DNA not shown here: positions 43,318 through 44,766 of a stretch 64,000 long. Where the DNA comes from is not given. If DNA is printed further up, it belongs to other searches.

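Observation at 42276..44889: Receptor-type class III nucleotidyl cyclase with a large extracytoplasmic sensor domain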

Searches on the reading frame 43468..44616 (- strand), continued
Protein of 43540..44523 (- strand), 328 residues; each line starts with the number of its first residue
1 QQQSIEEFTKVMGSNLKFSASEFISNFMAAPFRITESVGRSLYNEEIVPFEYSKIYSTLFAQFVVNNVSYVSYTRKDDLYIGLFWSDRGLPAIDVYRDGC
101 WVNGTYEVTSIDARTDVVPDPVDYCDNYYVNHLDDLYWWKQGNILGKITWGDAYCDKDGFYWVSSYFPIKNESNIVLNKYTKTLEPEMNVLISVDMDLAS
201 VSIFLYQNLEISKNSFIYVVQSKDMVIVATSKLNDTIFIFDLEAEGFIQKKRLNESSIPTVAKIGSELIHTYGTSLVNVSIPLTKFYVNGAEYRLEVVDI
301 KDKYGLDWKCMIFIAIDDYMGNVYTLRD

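Call 37: search_solved_structures(query=A3, max_evalue=1, show_alignments=3)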
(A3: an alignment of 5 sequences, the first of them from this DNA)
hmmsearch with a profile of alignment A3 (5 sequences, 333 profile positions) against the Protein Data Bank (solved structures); distinct sequences matched with E-value up to 1: 3.
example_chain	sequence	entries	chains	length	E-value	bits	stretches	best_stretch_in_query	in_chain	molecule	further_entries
6dym_A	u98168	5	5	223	0.014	17.6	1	52-100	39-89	Ebony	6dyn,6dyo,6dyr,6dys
9hvj_A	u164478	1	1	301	0.029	16.6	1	132-228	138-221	Cache domain protein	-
3sjb_C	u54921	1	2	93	0.85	11.8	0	101-143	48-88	Golgi to ER traffic protein 1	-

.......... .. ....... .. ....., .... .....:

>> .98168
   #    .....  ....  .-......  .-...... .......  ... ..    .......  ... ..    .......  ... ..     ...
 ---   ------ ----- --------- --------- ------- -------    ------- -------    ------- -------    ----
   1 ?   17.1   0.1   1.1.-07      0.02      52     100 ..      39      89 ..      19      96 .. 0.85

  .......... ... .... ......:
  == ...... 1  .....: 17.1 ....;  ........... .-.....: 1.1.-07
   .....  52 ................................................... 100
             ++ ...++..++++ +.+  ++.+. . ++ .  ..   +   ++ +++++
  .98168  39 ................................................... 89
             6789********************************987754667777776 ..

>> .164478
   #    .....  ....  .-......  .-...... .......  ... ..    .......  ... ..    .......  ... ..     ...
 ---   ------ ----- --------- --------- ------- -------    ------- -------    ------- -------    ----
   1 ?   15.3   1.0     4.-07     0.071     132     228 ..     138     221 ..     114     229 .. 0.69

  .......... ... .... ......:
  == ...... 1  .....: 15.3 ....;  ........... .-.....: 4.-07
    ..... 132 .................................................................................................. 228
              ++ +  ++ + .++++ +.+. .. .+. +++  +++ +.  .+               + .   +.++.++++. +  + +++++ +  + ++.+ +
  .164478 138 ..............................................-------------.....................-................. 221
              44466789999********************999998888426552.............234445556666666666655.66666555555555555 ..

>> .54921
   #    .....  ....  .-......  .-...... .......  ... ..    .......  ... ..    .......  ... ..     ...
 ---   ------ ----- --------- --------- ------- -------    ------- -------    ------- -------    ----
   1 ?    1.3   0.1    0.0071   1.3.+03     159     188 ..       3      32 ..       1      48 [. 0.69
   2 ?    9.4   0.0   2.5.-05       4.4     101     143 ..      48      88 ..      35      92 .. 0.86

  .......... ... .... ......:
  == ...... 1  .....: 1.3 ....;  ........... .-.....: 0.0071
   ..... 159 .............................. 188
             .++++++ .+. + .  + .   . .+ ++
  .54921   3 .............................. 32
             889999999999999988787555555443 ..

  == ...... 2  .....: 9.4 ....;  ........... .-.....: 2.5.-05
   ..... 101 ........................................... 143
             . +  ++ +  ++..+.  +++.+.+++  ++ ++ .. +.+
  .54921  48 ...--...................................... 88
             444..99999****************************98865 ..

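Call 42: find_encoding_contigs(protein=P0069, flank=4000, max_places=2)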
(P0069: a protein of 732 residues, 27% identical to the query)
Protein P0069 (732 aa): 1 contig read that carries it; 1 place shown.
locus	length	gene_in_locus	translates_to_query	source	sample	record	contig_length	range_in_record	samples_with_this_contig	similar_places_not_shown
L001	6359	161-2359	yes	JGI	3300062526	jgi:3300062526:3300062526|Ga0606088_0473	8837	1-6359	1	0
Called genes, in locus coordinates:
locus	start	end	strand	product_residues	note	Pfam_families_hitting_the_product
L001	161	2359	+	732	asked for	PF00211:Guanylate_cyc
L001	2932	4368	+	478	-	-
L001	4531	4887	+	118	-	-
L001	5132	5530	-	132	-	PF13499:EF-hand_7, PF00036:EF-hand_1 (faint), PF13405:EF-hand_6 (faint)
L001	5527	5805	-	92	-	-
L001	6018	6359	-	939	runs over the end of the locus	?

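Call 49: predict_structure(alignment_id=A4)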
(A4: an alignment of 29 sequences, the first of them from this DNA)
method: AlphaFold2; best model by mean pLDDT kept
length: 335 residues; sequences in the alignment: 29
mean_pLDDT: 90.2   pTM: 0.88
mean pLDDT of the five models: 90.2, 89.1, 88.6, 88.3, 88.2
residues with pLDDT >= 90: 246; 70-90: 56; 50-70: 31; < 50: 2
segments of 3 or more residues with pLDDT < 50: none
pLDDT, mean of each block of 10 residues (from residue 1): 85 93 96 96 89 76 92 95 92 89 75 63 73 77 95 97 93 96 97 97 96 94 98 97 94 97 97 98 95 96 97 98 73 52
secondary structure, 60 per line:
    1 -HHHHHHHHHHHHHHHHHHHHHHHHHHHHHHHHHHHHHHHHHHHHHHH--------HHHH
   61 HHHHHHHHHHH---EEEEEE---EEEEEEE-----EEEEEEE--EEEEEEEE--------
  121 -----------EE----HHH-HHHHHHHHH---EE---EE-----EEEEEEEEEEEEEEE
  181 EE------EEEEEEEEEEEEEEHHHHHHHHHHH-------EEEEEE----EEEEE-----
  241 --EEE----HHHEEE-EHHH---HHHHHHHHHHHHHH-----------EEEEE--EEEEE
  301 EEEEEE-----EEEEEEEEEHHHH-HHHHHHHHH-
elements in order: H2-48 H57-71 E75-80 E84-90 E96-102 E105-112 H142-150 E166-182 E189-202 H203-213 E221-226 E231-235 E243-245 E253-255 H264-277 E289-293 E296-306 E312-320 H321-324 H326-334

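Call 53: fold_search(model_id=the predicted structure, library=pdb)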
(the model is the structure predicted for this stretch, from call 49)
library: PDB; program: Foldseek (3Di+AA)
matches with E <= 10: 1340; with E <= 0.001: 109
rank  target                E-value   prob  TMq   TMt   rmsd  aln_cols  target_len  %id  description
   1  9koo_B                7.8e-10  1.00  0.52  0.71   5.9       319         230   13  Ligand binding domain of Pseudomonas Aeruginosa PAO1 chemoreceptor PctA in complex with MHF (released 2025-11-26)
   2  9heh                  9.3e-10  1.00  0.52  0.60   8.0       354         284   11  Structure of the ligand binding domain of the chemoreceptor MkcA (DSOMK10_RS0100305) of Dickeya solani MK10 in complex w (released 2025-08-06)
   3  5lt9_B                1.5e-09  1.00  0.50  0.63   7.0       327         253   12  Ligand binding domain of Pseudomonas aeruginosa PAO1 amino acid chemoreceptors PctB in complex with L-Arg (released 2017-09-20)
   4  5t65_B                1.6e-09  1.00  0.50  0.67   7.1       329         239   12  LIGAND BINDING DOMAIN OF PSEUDOMONAS AERUGINOSA PAO1 AMINO ACID CHEMORECEPTOR PCTA IN COMPLEX WITH L-ILE (released 2017-09-13)
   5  5lt9_A                1.7e-09  1.00  0.50  0.68   6.6       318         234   11  Ligand binding domain of Pseudomonas aeruginosa PAO1 amino acid chemoreceptors PctB in complex with L-Arg (released 2017-09-20)
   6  6fu4_B                2.4e-09  1.00  0.50  0.56   8.9       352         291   11  Ligand binding domain (LBD) of the p. aeruginosa histamine receptor TlpQ (released 2018-05-16)
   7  5wbf_C                3.1e-09  1.00  0.53  0.65   5.3       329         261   13  Double CACHE (dCACHE) sensing domain of TlpC chemoreceptor from Helicobacter pylori (released 2017-11-08)
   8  5ltx_A                3.3e-09  1.00  0.52  0.69   6.5       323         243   14  LIGAND BINDING DOMAIN OF PSEUDOMONAS AERUGINOSA PAO1 AMINO ACID CHEMORECEPTOR PCTA IN COMPLEX WITH L-MET (released 2017-09-20)
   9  5ltx_B                3.5e-09  1.00  0.53  0.72   5.6       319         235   14  LIGAND BINDING DOMAIN OF PSEUDOMONAS AERUGINOSA PAO1 AMINO ACID CHEMORECEPTOR PCTA IN COMPLEX WITH L-MET (released 2017-09-20)
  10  5t65_A                3.5e-09  1.00  0.53  0.71   5.9       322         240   13  LIGAND BINDING DOMAIN OF PSEUDOMONAS AERUGINOSA PAO1 AMINO ACID CHEMORECEPTOR PCTA IN COMPLEX WITH L-ILE (released 2017-09-13)
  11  5t7m_A                3.9e-09  1.00  0.51  0.68   6.2       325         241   13  LIGAND BINDING DOMAIN OF PSEUDOMONAS AERUGINOSA PAO1 AMINO ACID CHEMORECEPTOR PCTA IN COMPLEX WITH L-TRP (released 2017-09-20)
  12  5ave                  4.2e-09  1.00  0.53  0.68   7.2       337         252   12  The ligand binding domain of Mlp37 with serine (released 2016-03-02)
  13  7prq_A                4.4e-09  1.00  0.51  0.55   9.0       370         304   11  Structure of the ligand binding domain of the PctD (PA4633) chemoreceptor of Pseudomonas aeruginosa PAO1 in complex wi (released 2022-05-11)
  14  5t7m_B                5.0e-09  1.00  0.50  0.67   6.5       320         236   13  LIGAND BINDING DOMAIN OF PSEUDOMONAS AERUGINOSA PAO1 AMINO ACID CHEMORECEPTOR PCTA IN COMPLEX WITH L-TRP (released 2017-09-20)
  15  5lto_A                5.3e-09  1.00  0.44  0.59   7.7       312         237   12  Ligand binding domain of Pseudomonas aeruginosa PAO1 amino acid chemoreceptors PctB in complex with L-Gln (released 2017-09-20)
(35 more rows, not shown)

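Call 63: search_solved_structures(query=A4, max_evalue=0.001, show_alignments=0)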
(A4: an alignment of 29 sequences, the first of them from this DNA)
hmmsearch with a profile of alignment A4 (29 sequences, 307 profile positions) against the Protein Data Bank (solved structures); distinct sequences matched with E-value up to 0.001: 33.
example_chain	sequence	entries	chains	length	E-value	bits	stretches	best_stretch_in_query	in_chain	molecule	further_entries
6mni_A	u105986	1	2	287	1.1e-15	60.8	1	123-224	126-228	Methyl-accepting chemotaxis protein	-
5ltx_A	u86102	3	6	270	1.8e-14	56.8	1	125-225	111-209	Chemotaxis protein | Methyl-accepting chemotaxis protein PctA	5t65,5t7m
9koo_A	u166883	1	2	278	2.3e-14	56.5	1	125-226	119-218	Methyl-accepting chemotaxis protein PctA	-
3c8c_A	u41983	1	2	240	3.2e-14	56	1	120-218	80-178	Methyl-accepting chemotaxis protein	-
6iov_A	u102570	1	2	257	4.1e-14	55.7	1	120-218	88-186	Methyl-accepting chemotaxis (MCP) signaling domain protein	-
5ave_A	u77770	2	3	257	4.2e-14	55.6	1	120-218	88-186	Methyl-accepting chemotaxis (MCP) signaling domain protein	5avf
5lt9_A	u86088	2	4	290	5.1e-12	48.8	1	120-220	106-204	Methyl-accepting chemotaxis protein PctB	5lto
6iop_A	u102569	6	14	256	6e-12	48.6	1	122-220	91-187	Methyl-accepting chemotaxis protein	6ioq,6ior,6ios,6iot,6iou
5ltv_A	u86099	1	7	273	4.3e-11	45.8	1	124-211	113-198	Chemotactic transducer PctC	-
7w0w_A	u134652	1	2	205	5.7e-11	45.3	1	123-214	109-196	Methyl-accepting chemotaxis protein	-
9hvj_A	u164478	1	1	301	1.7e-10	43.8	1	125-212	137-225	Cache domain protein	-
7k5n_A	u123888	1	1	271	1.4e-09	40.8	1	123-213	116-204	Sensor domain-containing diguanylate cyclase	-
4xmq_A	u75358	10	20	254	6.2e-09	38.7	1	39-218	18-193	Putative methyl-accepting chemotaxis signal transduction protein | Methyl-accepting chemotaxis protein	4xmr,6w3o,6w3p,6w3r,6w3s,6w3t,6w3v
6d8v_A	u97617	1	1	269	5.9e-08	35.4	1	107-215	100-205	Probable chemoreceptor (Methyl-accepting chemotaxis) transmembrane protein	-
6pxy_A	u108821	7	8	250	1.3e-07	34.3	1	107-216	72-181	Putative methyl-accepting chemotaxis protein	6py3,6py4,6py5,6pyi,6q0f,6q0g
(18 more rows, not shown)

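Call 67: find_encoding_contigs(protein=P0073, flank=6000, max_places=2)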
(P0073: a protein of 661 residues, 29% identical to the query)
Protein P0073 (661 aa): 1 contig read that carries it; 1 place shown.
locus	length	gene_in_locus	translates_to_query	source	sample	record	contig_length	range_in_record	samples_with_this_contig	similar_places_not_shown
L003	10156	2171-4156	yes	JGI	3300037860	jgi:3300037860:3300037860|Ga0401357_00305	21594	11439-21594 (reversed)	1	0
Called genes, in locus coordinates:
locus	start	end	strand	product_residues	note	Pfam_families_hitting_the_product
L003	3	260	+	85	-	?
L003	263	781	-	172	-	PF01965:DJ-1_PfpI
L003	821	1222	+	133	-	-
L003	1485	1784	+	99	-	-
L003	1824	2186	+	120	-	-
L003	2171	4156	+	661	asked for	PF00211:Guanylate_cyc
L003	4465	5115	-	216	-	PF02798:GST_N, PF00043:GST_C, PF14497:GST_C_3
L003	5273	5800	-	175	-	PF13639:zf-RING_2, PF13920:zf-C3HC4_3, PF13923:zf-C3HC4_2, PF14634:zf-RING_5 (weak), PF00097:zf-C3HC4, PF13445:zf-RING_UBOX, PF14447:Prok-RING_4 (weak)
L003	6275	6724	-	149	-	-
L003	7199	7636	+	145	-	-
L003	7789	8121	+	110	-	-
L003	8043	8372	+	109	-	-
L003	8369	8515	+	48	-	-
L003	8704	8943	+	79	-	PF06384:ICAT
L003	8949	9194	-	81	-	-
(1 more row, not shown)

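Call 68: find_encoding_contigs(protein=P0066, flank=3000, max_places=2)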
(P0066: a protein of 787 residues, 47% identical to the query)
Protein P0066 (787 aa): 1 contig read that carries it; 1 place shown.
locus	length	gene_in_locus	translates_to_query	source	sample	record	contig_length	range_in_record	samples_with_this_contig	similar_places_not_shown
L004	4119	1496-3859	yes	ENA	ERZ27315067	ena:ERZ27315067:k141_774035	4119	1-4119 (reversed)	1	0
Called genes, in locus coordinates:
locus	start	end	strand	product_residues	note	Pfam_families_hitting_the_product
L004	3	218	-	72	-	?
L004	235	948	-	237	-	PF01344:Kelch_1 (faint), PF07646:Kelch_2 (faint), PF13854:Kelch_HCF (faint), PF24981:Beta-prop_ATRN-LZTR1, PF13415:Beta-prop_FBX42, PF24681:Kelch_KLHDC2_KLHL20_DRC7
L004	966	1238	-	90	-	-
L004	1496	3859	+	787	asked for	PF00211:Guanylate_cyc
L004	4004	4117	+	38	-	?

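Call 80: search_solved_structures(query=A4, max_evalue=1e-13, show_alignments=2)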
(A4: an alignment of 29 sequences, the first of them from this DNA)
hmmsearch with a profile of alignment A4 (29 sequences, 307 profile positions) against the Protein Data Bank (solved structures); distinct sequences matched with E-value up to 1e-13: 6.
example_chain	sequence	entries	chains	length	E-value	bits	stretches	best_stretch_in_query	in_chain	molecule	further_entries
6mni_A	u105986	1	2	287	1.1e-15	60.8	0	123-224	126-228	Methyl-accepting chemotaxis protein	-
5ltx_A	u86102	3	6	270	1.8e-14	56.8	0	125-225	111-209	Chemotaxis protein | Methyl-accepting chemotaxis protein PctA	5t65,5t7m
9koo_A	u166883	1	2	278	2.3e-14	56.5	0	125-226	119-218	Methyl-accepting chemotaxis protein PctA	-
3c8c_A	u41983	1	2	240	3.2e-14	56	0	120-218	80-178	Methyl-accepting chemotaxis protein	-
6iov_A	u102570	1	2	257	4.1e-14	55.7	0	120-218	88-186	Methyl-accepting chemotaxis (MCP) signaling domain protein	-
5ave_A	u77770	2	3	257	4.2e-14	55.6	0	120-218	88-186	Methyl-accepting chemotaxis (MCP) signaling domain protein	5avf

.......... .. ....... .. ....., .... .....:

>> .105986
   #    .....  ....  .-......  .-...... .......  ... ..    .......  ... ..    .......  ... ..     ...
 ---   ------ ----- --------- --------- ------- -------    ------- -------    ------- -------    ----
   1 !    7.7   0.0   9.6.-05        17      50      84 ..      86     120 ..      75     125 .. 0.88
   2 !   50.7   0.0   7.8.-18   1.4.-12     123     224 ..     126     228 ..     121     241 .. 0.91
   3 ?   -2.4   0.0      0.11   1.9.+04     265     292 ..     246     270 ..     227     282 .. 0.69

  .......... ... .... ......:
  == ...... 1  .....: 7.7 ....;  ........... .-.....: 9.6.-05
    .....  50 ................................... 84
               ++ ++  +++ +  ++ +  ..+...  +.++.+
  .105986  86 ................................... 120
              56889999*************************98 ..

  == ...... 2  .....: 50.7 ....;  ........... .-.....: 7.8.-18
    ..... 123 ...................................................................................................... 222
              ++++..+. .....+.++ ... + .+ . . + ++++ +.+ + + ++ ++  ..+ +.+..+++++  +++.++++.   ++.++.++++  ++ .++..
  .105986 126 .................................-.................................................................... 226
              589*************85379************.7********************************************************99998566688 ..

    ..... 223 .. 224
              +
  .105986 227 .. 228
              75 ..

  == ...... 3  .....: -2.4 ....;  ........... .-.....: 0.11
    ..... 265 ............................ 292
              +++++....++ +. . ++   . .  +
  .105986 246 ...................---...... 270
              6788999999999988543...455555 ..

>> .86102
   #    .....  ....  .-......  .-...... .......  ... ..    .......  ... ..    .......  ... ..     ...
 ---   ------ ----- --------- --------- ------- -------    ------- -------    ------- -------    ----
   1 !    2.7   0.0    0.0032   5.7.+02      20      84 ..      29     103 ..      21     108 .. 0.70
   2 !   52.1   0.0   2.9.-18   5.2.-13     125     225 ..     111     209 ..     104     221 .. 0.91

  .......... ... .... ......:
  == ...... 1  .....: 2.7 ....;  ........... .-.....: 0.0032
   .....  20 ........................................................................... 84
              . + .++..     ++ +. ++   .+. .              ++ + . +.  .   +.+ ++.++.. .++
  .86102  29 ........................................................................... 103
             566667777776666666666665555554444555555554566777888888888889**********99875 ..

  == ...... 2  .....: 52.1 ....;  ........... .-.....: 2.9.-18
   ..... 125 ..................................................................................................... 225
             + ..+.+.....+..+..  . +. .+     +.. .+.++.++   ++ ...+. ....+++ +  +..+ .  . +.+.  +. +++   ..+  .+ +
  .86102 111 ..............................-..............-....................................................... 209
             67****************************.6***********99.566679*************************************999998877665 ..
